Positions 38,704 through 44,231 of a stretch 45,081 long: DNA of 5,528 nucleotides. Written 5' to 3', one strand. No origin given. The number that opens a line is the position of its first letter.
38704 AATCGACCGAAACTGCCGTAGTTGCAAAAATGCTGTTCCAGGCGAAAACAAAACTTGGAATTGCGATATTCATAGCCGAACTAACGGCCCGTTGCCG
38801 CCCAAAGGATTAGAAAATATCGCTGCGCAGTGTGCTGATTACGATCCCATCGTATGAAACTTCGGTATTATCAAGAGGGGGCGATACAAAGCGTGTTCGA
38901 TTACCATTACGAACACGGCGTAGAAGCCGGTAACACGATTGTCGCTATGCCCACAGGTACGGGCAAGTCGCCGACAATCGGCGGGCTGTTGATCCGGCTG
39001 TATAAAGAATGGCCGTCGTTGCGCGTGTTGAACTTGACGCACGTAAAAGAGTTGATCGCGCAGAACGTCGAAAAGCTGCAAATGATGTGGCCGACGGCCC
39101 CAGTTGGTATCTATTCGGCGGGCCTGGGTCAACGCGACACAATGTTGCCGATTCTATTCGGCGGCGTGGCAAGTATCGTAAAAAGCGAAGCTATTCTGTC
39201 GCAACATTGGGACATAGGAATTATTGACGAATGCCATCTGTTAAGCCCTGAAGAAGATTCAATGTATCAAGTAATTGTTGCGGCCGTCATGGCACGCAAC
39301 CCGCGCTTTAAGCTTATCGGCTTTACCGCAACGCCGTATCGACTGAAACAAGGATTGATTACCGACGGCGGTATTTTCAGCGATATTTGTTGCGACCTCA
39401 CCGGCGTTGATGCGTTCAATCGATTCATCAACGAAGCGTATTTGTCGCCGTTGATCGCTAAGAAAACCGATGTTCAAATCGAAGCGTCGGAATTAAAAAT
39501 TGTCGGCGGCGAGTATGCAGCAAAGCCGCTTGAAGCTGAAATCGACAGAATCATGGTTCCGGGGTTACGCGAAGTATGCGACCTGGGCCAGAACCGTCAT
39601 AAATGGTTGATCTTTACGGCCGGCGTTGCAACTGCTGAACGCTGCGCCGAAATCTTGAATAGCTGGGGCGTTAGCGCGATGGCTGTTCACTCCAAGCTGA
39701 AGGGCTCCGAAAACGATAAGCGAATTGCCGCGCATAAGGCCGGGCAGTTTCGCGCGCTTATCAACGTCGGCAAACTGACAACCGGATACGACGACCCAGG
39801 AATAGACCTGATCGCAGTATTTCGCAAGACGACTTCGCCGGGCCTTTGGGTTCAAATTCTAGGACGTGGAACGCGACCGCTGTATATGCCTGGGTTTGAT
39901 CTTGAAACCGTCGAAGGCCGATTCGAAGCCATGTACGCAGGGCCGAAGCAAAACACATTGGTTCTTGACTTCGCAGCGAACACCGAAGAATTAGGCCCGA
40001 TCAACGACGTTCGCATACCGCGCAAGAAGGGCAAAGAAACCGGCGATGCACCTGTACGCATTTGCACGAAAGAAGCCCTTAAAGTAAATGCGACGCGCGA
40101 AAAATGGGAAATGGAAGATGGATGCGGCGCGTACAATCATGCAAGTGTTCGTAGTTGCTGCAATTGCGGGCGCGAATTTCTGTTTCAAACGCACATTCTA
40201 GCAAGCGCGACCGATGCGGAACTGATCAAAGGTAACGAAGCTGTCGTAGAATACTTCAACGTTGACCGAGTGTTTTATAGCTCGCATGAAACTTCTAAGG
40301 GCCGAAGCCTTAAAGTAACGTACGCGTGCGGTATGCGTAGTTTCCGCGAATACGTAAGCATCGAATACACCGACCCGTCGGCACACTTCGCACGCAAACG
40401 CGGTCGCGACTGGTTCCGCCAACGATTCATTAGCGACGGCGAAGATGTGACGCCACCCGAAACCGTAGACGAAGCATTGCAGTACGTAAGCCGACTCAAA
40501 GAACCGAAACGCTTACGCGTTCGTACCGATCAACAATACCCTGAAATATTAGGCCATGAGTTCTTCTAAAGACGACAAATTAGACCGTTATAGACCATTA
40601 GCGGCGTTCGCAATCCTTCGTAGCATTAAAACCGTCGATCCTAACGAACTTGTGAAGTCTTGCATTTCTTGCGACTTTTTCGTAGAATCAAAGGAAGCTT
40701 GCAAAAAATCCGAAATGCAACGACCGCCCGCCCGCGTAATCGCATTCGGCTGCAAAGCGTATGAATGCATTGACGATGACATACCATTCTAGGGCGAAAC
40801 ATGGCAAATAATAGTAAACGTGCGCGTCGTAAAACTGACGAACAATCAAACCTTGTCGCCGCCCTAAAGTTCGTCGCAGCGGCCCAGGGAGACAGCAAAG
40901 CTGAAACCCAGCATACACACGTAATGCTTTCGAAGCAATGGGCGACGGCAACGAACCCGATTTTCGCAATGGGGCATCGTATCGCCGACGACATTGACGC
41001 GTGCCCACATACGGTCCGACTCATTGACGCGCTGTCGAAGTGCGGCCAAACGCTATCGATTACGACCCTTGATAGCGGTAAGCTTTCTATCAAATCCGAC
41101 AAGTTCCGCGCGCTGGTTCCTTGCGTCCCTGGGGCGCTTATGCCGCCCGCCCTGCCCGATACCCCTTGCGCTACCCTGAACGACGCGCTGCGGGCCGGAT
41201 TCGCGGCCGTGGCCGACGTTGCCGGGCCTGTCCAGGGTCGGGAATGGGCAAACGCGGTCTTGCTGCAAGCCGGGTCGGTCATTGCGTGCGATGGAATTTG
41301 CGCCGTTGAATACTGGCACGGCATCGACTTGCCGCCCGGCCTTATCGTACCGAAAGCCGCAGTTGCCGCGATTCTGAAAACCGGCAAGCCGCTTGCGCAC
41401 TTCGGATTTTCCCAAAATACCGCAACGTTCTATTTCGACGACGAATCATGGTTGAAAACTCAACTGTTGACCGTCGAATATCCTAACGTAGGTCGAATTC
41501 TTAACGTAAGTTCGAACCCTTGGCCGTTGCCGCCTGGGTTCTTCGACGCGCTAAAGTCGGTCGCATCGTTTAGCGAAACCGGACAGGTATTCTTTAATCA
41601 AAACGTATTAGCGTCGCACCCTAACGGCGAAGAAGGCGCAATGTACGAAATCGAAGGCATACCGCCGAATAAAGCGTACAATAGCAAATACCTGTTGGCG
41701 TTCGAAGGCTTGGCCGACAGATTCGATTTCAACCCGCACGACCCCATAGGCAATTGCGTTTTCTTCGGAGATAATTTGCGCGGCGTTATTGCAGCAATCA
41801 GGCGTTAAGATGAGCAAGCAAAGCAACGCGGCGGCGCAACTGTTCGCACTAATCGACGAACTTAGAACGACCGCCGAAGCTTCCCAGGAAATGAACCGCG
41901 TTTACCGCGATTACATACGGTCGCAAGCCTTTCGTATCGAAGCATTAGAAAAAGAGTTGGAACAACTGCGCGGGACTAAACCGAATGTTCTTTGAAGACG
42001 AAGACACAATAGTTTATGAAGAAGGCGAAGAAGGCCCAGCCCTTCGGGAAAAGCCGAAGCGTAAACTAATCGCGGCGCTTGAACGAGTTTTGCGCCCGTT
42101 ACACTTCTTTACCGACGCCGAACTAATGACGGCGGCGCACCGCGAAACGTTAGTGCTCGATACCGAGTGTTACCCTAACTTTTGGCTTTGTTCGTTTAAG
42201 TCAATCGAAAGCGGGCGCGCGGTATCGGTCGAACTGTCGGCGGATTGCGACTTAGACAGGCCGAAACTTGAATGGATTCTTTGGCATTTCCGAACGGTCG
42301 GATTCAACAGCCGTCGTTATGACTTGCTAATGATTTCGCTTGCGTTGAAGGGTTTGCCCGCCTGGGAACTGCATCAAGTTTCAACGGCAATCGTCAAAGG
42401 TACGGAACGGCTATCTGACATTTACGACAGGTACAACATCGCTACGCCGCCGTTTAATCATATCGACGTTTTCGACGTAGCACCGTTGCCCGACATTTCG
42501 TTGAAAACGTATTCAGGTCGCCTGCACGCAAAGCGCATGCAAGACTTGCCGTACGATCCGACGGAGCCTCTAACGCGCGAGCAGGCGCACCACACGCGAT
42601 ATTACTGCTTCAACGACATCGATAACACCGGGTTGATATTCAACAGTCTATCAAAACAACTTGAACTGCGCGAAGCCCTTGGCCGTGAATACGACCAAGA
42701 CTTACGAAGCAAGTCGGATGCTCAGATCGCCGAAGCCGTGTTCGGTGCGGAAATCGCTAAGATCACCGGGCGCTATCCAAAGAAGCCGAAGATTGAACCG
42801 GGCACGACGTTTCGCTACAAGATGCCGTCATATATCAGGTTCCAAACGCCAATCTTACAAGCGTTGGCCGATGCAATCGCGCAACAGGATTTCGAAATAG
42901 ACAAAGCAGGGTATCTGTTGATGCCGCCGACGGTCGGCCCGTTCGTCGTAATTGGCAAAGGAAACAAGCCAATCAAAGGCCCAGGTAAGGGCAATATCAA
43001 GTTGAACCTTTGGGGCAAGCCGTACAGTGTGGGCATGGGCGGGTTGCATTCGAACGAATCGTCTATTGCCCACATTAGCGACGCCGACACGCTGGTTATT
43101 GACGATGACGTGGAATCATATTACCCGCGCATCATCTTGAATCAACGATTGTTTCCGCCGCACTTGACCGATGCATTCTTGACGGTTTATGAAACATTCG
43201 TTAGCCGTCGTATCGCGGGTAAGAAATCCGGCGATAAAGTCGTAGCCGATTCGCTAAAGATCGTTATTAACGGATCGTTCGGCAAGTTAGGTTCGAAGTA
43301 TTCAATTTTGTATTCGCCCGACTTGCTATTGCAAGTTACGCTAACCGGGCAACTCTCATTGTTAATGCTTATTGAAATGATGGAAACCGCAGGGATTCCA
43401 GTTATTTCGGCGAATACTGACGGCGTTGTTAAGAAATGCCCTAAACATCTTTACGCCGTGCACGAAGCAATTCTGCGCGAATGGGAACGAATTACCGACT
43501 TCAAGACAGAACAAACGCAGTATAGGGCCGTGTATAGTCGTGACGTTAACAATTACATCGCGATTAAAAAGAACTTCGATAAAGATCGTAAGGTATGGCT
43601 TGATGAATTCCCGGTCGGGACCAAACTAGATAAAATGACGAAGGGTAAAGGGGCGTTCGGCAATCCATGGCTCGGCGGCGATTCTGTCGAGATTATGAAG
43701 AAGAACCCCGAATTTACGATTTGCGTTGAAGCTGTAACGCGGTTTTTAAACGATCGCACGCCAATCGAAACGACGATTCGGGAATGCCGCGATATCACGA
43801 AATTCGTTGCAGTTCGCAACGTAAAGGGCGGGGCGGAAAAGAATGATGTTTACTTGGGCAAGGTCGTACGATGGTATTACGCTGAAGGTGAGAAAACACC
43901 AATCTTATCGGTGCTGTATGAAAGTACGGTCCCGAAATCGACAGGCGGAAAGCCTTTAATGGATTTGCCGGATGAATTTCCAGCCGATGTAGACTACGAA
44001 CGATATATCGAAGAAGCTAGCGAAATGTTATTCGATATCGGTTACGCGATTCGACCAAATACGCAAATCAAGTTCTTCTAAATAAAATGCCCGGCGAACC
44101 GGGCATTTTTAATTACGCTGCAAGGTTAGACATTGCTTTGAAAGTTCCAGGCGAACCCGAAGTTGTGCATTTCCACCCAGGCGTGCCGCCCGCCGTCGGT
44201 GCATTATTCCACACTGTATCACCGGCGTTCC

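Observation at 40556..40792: A 78-aa protein carries the bacterial SSB C-terminal tip DDDIPF without an OB fold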

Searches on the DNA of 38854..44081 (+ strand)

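Call 5: search_dna_similar(query=window:38854-44081:+, collection=phages, mode=near, max_rows=20)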
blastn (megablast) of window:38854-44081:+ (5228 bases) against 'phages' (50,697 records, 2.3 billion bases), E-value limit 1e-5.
Records with a match: 2; places in all: 2; records where one place covers at least 80% of the query: 0.
Best place of each record, by identity: 95-99% 2.
By first word of the organism name: Achromobacter 2.
By host as written in the record: Achromobacter xylosoxidans I2BC 2.
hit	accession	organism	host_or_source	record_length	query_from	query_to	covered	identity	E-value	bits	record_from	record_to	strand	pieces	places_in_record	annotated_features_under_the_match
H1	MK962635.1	Achromobacter phage vB_AxyS_19-32_Axy18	Achromobacter xylosoxidans I2BC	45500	3663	3707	1%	95.6%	1e-9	73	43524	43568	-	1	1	putative DNA polymerase B region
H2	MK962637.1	Achromobacter phage vB_AxyS_19-32_Axy20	Achromobacter xylosoxidans I2BC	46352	3663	3707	1%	95.6%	1e-9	73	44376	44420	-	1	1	putative DNA polymerase B region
